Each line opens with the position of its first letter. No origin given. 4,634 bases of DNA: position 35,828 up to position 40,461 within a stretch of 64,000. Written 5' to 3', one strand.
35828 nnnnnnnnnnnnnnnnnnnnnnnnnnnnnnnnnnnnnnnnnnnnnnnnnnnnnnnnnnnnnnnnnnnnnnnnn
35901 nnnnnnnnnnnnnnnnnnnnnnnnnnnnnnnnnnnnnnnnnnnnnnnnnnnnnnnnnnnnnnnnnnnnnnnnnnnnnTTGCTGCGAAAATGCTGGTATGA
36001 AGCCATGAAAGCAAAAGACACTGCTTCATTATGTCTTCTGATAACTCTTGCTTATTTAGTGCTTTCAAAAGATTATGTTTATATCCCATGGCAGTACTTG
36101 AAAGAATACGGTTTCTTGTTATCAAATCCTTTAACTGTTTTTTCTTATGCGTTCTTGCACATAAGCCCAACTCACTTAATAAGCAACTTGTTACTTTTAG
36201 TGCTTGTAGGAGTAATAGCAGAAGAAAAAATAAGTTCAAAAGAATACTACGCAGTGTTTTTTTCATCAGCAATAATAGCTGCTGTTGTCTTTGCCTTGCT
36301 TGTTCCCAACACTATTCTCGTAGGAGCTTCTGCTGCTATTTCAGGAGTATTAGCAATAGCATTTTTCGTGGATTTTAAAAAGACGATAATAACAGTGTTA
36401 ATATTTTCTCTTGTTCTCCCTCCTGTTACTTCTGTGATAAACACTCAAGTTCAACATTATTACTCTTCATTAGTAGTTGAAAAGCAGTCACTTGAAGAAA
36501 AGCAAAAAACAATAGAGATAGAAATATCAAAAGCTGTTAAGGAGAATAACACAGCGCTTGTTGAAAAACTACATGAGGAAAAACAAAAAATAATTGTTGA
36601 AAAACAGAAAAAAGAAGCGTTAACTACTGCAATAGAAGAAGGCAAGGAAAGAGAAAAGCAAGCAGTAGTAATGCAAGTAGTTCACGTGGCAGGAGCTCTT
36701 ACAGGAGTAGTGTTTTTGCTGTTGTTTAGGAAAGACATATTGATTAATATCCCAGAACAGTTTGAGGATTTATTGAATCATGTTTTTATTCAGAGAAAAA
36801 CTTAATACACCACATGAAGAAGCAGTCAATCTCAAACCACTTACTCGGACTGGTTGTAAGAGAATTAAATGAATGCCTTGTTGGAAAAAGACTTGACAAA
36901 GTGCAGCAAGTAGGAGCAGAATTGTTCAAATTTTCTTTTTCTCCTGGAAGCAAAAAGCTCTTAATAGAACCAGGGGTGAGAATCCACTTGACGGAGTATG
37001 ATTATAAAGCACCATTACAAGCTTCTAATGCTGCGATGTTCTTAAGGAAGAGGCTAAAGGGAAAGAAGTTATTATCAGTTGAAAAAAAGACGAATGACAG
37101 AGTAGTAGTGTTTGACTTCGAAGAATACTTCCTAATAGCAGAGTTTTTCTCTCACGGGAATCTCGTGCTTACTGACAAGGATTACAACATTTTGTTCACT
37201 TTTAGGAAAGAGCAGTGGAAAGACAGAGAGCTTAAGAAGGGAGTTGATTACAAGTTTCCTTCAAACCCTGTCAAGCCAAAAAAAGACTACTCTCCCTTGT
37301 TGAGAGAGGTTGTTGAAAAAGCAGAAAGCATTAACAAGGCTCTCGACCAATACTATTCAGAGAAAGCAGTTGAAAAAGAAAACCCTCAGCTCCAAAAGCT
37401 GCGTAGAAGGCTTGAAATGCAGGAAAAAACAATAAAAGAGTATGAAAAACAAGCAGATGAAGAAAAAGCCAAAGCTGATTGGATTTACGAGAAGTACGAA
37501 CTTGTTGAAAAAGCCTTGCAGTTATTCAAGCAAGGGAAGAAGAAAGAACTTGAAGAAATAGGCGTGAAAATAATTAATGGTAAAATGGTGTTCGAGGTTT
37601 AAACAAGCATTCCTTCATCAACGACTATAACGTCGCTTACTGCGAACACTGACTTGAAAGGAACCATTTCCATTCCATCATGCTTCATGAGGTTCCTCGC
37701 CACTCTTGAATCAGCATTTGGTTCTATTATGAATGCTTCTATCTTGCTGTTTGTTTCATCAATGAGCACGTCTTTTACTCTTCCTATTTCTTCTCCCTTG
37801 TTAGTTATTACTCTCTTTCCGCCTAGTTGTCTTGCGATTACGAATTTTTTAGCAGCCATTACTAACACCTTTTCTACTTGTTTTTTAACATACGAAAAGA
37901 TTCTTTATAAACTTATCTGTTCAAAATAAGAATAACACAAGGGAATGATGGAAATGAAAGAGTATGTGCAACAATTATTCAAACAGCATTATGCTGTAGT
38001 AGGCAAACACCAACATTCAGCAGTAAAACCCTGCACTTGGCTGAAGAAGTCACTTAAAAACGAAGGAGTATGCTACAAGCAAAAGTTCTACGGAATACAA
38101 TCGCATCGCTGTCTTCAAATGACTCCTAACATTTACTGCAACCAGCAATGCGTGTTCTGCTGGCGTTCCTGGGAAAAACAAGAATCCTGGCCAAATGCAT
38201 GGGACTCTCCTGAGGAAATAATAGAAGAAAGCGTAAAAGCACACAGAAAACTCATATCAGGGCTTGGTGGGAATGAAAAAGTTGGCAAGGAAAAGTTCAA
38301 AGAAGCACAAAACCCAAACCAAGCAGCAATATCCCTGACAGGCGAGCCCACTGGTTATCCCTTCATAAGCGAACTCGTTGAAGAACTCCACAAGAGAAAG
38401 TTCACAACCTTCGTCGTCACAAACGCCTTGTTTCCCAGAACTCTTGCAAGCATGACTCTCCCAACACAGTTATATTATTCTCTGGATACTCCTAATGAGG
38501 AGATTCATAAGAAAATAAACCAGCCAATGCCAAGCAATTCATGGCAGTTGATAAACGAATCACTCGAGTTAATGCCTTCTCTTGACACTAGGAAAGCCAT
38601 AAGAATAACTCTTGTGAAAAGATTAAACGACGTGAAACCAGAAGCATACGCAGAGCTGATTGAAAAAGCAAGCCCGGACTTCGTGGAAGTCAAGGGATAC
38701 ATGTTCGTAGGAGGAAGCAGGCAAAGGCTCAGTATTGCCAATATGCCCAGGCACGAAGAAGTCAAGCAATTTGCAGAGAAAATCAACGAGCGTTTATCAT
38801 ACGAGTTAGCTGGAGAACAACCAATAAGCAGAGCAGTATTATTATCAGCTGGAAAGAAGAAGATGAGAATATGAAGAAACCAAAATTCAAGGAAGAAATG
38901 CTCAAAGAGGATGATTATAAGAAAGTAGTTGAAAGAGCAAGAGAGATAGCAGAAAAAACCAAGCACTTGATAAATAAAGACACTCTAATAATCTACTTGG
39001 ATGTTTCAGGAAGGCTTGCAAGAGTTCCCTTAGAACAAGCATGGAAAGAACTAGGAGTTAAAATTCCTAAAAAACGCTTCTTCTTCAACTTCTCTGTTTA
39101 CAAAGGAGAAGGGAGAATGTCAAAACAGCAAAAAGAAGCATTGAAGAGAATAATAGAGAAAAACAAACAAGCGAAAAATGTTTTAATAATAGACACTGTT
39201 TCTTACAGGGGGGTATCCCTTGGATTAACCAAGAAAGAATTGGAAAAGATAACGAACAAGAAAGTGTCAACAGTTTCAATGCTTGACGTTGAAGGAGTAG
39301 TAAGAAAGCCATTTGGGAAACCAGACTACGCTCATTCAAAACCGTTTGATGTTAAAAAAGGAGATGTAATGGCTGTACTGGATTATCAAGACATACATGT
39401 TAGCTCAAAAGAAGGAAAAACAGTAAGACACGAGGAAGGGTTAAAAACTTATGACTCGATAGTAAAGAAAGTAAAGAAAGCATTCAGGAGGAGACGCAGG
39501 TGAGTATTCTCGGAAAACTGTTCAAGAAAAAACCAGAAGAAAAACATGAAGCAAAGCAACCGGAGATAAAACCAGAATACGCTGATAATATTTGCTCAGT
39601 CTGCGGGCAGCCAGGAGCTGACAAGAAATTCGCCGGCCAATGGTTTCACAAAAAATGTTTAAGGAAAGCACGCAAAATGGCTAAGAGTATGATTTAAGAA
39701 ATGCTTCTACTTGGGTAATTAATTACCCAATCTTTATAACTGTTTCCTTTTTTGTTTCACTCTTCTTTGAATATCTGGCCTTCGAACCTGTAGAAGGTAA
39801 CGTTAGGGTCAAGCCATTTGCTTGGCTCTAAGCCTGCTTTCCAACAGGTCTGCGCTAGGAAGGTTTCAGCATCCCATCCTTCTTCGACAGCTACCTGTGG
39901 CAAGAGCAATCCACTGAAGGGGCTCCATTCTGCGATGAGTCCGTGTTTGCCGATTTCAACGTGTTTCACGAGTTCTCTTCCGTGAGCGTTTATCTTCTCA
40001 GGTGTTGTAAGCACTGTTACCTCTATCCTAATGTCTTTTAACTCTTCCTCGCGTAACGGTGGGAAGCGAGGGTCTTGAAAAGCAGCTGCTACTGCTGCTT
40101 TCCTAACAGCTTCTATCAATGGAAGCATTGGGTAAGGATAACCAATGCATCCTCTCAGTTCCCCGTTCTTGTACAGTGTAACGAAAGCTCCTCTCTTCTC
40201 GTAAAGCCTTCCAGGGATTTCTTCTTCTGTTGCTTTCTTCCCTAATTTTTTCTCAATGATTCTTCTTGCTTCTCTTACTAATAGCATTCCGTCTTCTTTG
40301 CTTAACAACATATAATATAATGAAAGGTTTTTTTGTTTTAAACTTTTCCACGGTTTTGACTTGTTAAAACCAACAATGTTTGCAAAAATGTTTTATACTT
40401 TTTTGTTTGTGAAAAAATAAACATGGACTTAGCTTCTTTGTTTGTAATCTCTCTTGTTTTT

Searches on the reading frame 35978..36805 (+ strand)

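Call 47: search_protein_families(library=pfam, proteins=[window:35978-36805:+], max_evalue=0.0001)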
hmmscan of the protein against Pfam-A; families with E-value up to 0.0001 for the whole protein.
window:35978-36805:+ (275 aa): 1 family
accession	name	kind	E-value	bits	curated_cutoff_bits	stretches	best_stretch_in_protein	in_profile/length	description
PF01694.28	Rhomboid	-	1.1e-17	65.1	22.6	1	53-144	6-99/143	Rhomboid domain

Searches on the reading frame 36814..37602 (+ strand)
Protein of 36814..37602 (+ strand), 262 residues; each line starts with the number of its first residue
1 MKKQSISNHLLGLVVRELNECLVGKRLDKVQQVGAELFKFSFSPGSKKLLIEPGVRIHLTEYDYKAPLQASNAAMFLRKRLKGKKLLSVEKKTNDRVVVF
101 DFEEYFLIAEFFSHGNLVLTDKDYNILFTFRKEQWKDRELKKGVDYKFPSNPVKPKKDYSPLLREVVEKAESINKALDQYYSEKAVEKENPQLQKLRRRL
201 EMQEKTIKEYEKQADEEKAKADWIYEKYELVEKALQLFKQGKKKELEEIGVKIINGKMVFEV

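Call 47: search_protein_families(library=pfam, proteins=[window:36814-37602:+], max_evalue=0.0001)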
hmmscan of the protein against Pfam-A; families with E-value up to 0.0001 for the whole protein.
window:36814-37602:+ (262 aa): 1 family
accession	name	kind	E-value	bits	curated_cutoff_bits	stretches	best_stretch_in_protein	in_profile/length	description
PF05833.16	NFACT_N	-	2.2e-32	112.9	31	1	14-155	8-170/456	NFACT N-terminal and middle domains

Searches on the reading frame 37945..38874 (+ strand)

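Call 47: search_protein_families(library=pfam, proteins=[window:37945-38874:+], max_evalue=0.0001)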
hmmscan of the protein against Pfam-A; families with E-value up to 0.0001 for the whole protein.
window:37945-38874:+ (309 aa): 2 families
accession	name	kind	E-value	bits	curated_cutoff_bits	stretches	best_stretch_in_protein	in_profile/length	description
PF08608.17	Wyosine_form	-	7.2e-24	84.3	22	1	241-301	1-62/63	Wyosine base formation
PF04055.27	Radical_SAM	-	2.8e-14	54.1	29.5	1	64-238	6-165/166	Radical SAM superfamily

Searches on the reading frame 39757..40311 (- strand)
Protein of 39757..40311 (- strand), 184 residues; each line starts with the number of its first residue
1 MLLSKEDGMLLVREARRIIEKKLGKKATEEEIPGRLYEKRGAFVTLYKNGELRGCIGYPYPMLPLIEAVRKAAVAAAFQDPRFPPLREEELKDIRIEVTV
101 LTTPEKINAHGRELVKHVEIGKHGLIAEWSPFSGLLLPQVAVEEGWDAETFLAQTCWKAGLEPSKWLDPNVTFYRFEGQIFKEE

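Call 47: search_protein_families(library=pfam, proteins=[window:39757-40311:-], max_evalue=0.0001)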
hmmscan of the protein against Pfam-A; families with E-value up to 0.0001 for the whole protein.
window:39757-40311:- (184 aa): 1 family
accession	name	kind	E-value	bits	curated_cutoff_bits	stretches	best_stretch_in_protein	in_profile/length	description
PF01871.22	AMMECR1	-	5.8e-57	192.3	25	1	13-181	2-168/168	AMMECR1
